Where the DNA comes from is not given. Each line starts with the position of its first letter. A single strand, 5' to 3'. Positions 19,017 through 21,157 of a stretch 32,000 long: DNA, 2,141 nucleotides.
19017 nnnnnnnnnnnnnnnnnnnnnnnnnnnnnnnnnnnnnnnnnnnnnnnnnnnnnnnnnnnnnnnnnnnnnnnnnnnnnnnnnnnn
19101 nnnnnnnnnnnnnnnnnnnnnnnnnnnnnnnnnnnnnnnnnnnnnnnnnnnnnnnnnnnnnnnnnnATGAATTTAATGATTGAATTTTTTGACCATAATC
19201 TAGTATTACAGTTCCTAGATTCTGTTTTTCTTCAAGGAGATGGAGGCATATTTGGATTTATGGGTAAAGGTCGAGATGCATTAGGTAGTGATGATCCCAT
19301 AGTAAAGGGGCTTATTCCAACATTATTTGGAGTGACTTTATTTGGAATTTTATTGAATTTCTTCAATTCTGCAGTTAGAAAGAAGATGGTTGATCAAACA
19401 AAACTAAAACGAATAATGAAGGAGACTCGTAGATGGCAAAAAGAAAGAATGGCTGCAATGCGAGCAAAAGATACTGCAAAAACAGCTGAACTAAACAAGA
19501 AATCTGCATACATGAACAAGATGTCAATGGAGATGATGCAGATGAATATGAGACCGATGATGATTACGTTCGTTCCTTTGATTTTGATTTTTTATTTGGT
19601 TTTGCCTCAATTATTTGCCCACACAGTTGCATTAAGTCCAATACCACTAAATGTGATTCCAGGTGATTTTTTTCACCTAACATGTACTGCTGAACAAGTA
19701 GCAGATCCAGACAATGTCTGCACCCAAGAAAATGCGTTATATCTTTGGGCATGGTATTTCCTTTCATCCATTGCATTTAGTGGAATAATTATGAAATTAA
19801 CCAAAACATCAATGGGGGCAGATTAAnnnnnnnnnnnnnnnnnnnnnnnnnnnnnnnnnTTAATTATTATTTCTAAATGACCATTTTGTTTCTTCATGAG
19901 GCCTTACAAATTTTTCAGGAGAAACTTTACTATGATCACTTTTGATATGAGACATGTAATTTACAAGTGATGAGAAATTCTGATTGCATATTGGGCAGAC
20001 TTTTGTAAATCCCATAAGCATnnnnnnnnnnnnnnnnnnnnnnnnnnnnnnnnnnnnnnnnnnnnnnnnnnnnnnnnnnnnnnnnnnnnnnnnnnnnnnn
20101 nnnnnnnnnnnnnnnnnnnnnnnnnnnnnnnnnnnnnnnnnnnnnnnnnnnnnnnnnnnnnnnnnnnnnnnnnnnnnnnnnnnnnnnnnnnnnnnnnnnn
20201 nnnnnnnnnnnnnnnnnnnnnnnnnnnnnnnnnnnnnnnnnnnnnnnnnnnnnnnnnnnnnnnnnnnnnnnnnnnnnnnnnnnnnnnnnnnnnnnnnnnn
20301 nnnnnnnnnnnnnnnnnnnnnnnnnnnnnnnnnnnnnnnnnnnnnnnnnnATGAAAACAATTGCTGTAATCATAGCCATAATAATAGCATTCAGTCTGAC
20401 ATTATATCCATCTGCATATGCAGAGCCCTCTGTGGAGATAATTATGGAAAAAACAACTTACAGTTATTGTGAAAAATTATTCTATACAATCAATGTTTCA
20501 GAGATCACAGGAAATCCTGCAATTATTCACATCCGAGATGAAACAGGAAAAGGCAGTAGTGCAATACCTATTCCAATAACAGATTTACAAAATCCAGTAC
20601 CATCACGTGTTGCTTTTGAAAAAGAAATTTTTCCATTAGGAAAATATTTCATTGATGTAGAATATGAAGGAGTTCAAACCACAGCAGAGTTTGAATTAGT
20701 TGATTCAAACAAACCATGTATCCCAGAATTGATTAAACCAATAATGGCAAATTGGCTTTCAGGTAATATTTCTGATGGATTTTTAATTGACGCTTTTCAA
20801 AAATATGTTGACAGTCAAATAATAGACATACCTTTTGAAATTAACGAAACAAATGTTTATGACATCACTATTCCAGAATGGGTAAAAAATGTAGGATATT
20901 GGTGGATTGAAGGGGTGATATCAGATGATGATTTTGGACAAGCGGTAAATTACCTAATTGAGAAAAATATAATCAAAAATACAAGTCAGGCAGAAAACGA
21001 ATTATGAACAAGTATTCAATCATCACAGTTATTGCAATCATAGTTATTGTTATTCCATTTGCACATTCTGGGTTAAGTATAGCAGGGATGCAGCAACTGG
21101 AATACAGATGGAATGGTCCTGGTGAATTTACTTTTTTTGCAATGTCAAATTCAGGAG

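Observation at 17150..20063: Local regulon: exact 13-bp palindrome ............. repeated in a 3-kb island, with start codons of micro-protein genes 35-38 nt from the exact copies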

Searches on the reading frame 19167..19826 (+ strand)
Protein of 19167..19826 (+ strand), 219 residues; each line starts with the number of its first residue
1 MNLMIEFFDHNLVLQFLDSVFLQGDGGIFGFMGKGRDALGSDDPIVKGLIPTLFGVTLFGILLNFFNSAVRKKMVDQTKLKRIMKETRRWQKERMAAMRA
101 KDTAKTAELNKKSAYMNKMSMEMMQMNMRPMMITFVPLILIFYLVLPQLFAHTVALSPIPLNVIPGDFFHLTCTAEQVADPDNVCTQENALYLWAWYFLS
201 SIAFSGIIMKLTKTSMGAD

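Call 7: search_protein_families(library=pfam, max_evalue=0.1, proteins=[window:19167-19826:+])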
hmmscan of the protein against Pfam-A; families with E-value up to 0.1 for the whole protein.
window:19167-19826:+ (219 aa): 1 family
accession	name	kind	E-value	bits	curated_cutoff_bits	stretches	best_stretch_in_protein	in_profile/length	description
PF01956.21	EMC3_TMCO1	-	1.3e-17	64.6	27.1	1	45-211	7-164/169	Integral membrane protein EMC3/TMCO1-like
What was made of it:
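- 19167..19826 (+): 219-aa EMC3/TMCO1-like (DUF106) membrane protein, 12 nt after DUF1059. It is possibly co-transcribed with DUF1059. Pfam EMC3_TMCO1 E 1.3e-17 (call 7).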

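Call 72: search_protein_families(library=ncbifam, max_evalue=0.01, proteins=[window:19167-19826:+])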
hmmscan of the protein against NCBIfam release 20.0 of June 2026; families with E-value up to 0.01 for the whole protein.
window:19167-19826:+ (219 aa): 0 families

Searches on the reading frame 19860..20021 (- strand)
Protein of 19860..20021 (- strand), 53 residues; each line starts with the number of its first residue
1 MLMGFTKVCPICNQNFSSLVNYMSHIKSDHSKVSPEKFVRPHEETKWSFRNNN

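Call 7: search_protein_families(library=pfam, max_evalue=0.1, proteins=[window:19860-20021:-])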
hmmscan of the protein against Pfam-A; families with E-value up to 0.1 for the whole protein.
window:19860-20021:- (53 aa): 11 families
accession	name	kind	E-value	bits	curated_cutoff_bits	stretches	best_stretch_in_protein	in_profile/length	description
PF13894.12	zf-C2H2_4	-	3.2e-05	24.7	27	1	8-30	2-24/24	C2H2-type zinc finger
PF00096.32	zf-C2H2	-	8.1e-05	23.3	25.2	1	8-30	2-23/23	Zinc finger, C2H2 type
PF12874.13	zf-met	-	0.00035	21.2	21.2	1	8-28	2-22/25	Zinc-finger of C2H2 type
PF05605.18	zf-Di19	-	0.0024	18.5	27.5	1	8-30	33-53/54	Drought induced 19 protein (Di19), zinc-binding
PF04780.17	DUF629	-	0.0043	16.2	23.1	1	8-35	58-85/465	Protein of unknown function (DUF629)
PF13912.12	zf-C2H2_6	-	0.0055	17.1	25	1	8-32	3-26/27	C2H2-type zinc finger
PF25445.1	CCHC_ZFPM2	-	0.0078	16.5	27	1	6-27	5-26/38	ZFPM2-like CCHC zinc finger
PF12756.13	zf-C2H2_2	-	0.016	15.8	26.9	1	7-37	51-82/100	C2H2 type zinc-finger (2 copies)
PF18112.7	Zn-C2H2_12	-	0.017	16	23.2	1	7-18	1-12/27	Autophagy receptor zinc finger-C2H2 domain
PF16159.10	FOXP-CC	-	0.039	14.9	28.9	1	10-32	10-32/69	FOXP coiled-coil domain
PF16293.11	zf-C2H2_9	-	0.079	13.3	29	1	8-32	3-27/59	C2H2 type zinc-finger (1 copy)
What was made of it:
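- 19860..20015 (-): 51-aa C2H2-type zinc-finger protein (paralogue b). The true start is ATG 20015. Pfam zf-C2H2 23.3 bits (cut-off 25.2) and zf-met 21.2 (cut-off 21.2) (call 7).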

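Call 72: search_protein_families(library=ncbifam, max_evalue=0.01, proteins=[window:19860-20015:-])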
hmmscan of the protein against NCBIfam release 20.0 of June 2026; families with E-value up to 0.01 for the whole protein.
window:19860-20015:- (51 aa): 0 families

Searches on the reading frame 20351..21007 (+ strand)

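Call 7: search_protein_families(library=pfam, max_evalue=0.1, proteins=[window:20351-21007:+])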
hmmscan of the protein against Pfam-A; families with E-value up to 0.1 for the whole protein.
window:20351-21007:+ (218 aa): 1 family
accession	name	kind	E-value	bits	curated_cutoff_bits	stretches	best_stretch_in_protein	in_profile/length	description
PF24406.1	nSTAND_NTPase4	-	0.073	13.6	27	0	194-211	24-41/58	Novel STAND NTPase 4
